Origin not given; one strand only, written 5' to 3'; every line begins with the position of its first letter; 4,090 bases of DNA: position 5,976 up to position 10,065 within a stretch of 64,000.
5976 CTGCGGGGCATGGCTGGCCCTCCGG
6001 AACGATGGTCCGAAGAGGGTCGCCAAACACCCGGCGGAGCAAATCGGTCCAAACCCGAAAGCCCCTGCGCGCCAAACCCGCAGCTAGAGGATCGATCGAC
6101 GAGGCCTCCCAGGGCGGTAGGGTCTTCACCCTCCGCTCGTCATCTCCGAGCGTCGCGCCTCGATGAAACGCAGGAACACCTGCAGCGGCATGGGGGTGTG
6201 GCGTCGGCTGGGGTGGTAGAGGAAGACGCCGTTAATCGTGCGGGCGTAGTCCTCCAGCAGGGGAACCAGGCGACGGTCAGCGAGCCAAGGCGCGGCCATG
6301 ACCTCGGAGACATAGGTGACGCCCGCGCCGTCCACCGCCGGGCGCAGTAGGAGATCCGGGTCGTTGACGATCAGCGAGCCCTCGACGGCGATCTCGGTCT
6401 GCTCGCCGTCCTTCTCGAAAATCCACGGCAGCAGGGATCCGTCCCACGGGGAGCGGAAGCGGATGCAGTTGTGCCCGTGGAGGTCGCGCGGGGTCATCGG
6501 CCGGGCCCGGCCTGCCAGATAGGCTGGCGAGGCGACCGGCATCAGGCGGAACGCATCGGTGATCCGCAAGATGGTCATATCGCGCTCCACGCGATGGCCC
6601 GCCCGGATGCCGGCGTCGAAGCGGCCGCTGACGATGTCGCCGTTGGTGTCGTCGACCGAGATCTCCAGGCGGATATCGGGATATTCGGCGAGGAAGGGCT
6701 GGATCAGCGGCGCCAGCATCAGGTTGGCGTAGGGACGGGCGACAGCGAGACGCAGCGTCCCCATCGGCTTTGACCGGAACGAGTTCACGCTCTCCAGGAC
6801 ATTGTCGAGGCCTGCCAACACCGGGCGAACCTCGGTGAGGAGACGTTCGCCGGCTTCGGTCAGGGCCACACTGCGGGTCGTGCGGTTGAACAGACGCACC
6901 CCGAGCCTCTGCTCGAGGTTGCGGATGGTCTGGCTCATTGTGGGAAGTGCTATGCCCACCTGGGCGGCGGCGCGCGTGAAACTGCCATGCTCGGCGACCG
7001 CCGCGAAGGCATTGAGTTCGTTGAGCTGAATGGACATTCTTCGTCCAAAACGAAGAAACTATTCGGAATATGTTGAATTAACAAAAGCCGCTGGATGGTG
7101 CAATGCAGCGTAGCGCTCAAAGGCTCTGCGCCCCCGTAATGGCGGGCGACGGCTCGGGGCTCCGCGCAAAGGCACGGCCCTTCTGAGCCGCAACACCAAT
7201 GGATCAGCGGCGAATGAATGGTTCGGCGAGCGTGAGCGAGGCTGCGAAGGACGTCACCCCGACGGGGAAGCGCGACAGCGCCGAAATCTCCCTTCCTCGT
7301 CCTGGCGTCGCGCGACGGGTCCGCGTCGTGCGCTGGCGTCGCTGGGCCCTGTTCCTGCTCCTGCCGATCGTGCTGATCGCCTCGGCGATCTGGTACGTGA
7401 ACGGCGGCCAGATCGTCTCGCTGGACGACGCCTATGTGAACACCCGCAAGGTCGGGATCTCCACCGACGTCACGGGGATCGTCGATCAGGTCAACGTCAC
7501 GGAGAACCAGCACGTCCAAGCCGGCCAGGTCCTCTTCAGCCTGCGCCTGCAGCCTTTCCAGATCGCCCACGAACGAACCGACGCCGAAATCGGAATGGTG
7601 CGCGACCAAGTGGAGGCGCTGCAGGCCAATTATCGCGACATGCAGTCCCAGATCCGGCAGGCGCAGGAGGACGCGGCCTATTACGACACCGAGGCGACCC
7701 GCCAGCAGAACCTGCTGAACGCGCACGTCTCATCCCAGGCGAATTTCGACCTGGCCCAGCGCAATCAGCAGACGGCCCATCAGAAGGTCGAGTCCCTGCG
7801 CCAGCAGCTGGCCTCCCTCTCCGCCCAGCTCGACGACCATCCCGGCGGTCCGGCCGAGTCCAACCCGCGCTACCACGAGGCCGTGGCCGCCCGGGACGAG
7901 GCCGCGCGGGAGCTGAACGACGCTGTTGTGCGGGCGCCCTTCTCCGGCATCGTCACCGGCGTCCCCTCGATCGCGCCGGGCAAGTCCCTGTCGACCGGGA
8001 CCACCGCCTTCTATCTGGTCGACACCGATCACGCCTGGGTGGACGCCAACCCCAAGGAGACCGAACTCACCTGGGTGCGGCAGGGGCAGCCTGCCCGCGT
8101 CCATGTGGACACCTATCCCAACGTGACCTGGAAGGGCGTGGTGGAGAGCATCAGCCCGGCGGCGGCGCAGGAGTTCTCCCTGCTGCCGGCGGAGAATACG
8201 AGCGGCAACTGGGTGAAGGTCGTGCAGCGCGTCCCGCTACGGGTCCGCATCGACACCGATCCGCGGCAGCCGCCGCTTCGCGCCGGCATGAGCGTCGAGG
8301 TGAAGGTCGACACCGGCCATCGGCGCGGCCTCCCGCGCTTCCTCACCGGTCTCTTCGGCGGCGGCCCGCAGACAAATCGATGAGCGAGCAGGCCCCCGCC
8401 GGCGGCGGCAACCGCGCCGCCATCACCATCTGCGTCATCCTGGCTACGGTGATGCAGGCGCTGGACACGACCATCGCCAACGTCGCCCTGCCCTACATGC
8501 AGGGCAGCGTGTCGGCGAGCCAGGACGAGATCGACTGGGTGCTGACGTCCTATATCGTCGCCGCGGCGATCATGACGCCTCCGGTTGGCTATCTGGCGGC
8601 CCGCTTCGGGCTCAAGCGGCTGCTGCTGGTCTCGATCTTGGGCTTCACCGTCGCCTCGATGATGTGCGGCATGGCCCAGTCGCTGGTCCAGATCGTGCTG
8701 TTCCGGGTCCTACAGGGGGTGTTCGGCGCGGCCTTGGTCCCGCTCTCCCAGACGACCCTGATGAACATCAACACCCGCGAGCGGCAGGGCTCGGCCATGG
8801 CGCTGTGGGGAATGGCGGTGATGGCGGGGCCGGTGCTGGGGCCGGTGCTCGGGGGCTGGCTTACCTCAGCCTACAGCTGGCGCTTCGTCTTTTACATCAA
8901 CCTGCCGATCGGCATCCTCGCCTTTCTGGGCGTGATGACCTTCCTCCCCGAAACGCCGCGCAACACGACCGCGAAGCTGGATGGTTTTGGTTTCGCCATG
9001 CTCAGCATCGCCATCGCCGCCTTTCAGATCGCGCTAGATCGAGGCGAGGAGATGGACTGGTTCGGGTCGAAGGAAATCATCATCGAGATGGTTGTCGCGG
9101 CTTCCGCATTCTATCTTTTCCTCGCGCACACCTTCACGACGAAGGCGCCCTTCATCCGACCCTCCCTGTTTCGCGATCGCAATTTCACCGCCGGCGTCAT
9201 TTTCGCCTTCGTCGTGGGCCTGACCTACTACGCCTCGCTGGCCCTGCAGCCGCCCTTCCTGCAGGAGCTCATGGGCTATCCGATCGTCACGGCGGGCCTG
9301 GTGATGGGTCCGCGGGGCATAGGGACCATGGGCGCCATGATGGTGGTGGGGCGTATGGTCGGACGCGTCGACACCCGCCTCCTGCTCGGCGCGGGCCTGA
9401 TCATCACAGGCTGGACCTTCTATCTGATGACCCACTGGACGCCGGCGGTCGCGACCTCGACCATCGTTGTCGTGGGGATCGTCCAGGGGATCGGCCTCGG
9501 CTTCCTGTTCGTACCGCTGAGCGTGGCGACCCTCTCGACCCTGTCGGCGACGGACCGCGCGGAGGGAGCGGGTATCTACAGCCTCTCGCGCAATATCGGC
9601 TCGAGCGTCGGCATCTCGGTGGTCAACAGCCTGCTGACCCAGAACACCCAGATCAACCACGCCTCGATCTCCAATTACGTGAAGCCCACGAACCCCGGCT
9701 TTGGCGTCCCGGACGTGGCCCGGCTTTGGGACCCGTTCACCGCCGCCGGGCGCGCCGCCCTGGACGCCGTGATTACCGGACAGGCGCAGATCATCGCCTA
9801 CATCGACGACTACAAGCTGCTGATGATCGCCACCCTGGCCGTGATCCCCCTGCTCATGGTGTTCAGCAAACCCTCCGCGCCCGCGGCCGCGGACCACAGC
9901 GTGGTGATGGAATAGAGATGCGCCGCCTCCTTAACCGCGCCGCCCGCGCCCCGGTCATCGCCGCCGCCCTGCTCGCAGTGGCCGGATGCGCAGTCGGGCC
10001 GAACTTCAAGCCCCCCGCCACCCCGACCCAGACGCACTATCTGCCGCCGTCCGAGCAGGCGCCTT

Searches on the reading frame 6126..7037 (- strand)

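Call 72: search_protein_families(library=pfam, proteins=[window:6126-7037:-], max_evalue=0.000001)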
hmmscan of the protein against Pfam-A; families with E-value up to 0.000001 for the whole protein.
window:6126-7037:- (303 aa): 2 families
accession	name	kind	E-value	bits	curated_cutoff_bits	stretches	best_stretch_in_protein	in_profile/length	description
PF03466.25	LysR_substrate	-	1.8e-34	119.4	28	1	90-294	3-206/209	LysR substrate binding domain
PF00126.33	HTH_1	-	6.2e-24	84.2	26.6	1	5-64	1-60/60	Bacterial regulatory helix-turn-helix protein, lysR family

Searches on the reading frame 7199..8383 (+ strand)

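Call 72: search_protein_families(library=pfam, proteins=[window:7199-8383:+], max_evalue=0.000001)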
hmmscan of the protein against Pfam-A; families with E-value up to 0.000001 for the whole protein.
window:7199-8383:+ (394 aa): 4 families
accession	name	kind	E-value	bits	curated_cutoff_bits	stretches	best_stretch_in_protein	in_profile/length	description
PF13437.12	HlyD_3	-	4.8e-17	63.1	22.2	1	243-363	1-106/106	HlyD family secretion protein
PF16576.10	HlyD_D23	-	8.9e-17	61.5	30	1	239-323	106-189/214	Barrel-sandwich domain of CusB or HlyD membrane-fusion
PF00529.27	CusB_dom_1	-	5.5e-11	43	26.5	1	290-372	6-89/89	Cation efflux system protein CusB domain 1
PF13533.13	Biotin_lipoyl_2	-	5.3e-08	33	29.8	1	87-115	3-31/32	Biotin-lipoyl like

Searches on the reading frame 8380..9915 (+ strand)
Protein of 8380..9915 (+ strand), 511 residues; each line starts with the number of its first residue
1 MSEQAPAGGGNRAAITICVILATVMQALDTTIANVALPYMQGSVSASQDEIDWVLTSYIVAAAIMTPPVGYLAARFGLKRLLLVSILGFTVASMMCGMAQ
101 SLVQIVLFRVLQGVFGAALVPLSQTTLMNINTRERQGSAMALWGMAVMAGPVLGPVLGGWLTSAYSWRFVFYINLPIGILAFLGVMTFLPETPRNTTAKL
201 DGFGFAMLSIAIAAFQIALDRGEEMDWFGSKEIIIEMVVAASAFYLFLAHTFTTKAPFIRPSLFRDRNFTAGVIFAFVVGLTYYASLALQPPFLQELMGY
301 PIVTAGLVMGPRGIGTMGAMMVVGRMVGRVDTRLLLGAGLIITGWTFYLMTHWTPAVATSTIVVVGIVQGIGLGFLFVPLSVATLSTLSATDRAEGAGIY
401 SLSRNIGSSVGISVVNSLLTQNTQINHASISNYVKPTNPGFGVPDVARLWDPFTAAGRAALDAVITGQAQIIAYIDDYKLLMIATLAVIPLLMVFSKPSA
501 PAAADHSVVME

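Call 72: search_protein_families(library=pfam, proteins=[window:8380-9915:+], max_evalue=0.000001)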
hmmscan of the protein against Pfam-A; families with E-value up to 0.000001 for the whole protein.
window:8380-9915:+ (511 aa): 2 families
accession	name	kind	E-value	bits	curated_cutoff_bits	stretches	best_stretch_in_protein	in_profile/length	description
PF07690.21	MFS_1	-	7.3e-57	193.3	33.4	1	20-411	2-346/347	Major Facilitator Superfamily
PF00083.30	Sugar_tr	-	3.3e-10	39.9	22.3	1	17-195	3-197/452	Sugar (and other) transporter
